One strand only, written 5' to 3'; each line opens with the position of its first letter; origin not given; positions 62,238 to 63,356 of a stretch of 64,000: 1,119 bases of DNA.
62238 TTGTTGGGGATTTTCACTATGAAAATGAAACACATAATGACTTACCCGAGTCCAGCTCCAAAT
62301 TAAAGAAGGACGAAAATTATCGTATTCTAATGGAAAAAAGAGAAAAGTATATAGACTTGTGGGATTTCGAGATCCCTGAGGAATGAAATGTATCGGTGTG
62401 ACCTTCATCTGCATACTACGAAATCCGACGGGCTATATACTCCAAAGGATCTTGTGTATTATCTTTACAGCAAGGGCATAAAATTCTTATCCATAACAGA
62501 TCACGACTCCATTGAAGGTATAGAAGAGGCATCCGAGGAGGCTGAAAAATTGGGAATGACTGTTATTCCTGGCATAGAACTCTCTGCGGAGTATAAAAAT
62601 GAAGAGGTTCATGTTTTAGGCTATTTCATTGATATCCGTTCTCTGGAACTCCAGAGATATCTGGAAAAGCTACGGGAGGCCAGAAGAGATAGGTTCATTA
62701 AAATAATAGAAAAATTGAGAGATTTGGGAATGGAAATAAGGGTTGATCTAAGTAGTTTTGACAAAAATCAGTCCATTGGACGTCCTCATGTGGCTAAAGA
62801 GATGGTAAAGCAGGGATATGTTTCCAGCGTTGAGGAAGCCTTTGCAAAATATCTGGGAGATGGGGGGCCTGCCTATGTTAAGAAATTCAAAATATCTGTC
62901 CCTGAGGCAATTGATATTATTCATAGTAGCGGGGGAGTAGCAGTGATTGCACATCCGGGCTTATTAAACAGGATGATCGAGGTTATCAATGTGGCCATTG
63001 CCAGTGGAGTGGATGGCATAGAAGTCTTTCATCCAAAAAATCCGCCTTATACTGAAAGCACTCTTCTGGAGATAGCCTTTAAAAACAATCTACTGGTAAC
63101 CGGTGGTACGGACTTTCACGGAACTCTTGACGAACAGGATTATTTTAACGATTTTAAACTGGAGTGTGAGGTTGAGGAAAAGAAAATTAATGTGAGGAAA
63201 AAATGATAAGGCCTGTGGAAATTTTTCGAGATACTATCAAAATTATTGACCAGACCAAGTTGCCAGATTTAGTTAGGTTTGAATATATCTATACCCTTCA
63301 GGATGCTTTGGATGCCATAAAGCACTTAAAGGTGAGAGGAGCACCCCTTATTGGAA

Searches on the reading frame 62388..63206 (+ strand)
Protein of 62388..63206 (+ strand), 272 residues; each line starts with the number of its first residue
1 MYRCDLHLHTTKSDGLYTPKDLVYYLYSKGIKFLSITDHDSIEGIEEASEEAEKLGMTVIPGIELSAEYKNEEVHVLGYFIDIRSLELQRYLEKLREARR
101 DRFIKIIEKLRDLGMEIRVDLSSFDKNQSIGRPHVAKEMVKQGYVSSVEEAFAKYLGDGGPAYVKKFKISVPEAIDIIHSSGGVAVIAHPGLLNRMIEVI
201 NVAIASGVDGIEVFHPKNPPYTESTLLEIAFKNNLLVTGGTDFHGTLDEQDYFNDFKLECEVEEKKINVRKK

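Call 25: find_encoding_contigs(protein=window:62388-63206:+, flank=10000, max_places=6)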
Protein window:62388-63206:+ (272 aa): 3 contigs read that carry it; 1 place shown.
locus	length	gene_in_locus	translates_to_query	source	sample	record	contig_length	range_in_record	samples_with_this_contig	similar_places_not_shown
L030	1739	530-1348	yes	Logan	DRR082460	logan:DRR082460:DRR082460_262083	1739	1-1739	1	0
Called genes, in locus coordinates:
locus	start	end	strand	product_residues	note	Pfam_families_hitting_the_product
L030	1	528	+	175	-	?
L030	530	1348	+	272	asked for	PF02811:PHP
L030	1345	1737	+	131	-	?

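Call 39: list_cluster_members(proteins=[window:62388-63206:+, window:60447-61754:-, window:57633-59093:+, window:51476-52915:+, window:55937-57298:+, window:54810-55043:+, window:55062-55310:+, window:55071-55310:+, window:55353-55559:+, window:55620-55865:+])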
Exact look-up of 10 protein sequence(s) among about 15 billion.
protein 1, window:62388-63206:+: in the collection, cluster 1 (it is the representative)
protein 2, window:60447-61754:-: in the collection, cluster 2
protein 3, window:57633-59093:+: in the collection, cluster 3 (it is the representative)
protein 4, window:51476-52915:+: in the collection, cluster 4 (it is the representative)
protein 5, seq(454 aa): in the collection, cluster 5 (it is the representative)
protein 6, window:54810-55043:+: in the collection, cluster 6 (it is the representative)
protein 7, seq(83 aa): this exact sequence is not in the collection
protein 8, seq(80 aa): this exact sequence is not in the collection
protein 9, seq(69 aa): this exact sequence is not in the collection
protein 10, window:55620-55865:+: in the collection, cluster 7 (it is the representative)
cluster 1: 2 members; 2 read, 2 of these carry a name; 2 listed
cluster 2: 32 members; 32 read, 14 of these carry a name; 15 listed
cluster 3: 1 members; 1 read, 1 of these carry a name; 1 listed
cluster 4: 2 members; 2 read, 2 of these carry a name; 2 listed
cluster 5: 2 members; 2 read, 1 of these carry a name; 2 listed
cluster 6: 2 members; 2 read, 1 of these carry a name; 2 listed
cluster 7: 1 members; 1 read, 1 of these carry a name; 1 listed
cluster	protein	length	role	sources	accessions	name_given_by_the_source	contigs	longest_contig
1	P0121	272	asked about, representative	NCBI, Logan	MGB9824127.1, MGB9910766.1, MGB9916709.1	MAG: PHP domain-containing protein [Candidatus Hydrothermia bacterium]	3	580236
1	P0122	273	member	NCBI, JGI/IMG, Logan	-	predicted metal-dependent phosphoesterase TrpH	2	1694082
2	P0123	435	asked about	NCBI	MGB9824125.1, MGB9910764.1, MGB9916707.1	MAG: asparagine--tRNA ligase [Candidatus Hydrothermia bacterium]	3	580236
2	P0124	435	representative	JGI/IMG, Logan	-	asparaginyl-tRNA synthetase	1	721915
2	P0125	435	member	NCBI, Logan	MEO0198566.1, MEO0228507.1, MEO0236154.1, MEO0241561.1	MAG: asparagine--tRNA ligase [candidate division WOR-3 bacterium]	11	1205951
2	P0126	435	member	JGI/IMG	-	asparaginyl-tRNA synthetase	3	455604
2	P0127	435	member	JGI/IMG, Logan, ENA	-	asparaginyl-tRNA synthetase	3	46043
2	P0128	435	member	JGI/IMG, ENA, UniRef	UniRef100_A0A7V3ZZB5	Asparagine--tRNA ligase n=1 Tax=candidate division WOR-3 bacterium TaxID=2052148 ...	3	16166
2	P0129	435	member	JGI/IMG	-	asparaginyl-tRNA synthetase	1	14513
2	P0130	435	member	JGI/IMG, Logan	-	asparaginyl-tRNA synthetase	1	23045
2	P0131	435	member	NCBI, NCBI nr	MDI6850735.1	MAG: asparagine--tRNA ligase [bacterium] | asparagine--tRNA ligase [bacterium]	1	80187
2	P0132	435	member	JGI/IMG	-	asparaginyl-tRNA synthetase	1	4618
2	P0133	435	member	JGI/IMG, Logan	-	asparaginyl-tRNA synthetase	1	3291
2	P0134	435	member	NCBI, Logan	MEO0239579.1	MAG: asparagine--tRNA ligase [candidate division WOR-3 bacterium]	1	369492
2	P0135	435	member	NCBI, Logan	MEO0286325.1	MAG: asparagine--tRNA ligase [candidate division WOR-3 bacterium]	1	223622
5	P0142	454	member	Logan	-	-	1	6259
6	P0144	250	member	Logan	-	-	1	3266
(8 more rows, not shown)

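Call 41: find_encoding_contigs(protein=P0144, flank=10000, max_places=10)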
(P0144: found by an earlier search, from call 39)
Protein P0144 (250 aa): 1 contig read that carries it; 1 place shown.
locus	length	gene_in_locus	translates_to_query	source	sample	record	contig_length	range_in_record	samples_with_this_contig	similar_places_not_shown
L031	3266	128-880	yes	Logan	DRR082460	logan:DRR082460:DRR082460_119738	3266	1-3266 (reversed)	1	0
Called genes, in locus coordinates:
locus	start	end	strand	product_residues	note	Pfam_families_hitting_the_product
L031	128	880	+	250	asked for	PF21350:Cas6_I-A, PF01881:Cas_Cas6_C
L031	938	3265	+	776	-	?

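Call 42: find_encoding_contigs(protein=P0142, flank=10000, max_places=10)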
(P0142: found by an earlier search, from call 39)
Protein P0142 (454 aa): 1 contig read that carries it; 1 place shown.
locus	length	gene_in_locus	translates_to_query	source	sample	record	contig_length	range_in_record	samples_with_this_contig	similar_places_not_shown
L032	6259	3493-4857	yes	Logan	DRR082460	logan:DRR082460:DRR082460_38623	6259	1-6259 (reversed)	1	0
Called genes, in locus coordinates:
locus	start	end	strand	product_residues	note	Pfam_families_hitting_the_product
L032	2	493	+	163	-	?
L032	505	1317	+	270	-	PF03787:RAMPs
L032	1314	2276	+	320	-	PF03787:RAMPs, PF17953:Csm4_C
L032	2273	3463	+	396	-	PF03787:RAMPs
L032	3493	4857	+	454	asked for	PF22230:Csx1_CARF, PF09455:Csx1_HEPN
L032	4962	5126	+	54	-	-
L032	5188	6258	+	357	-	?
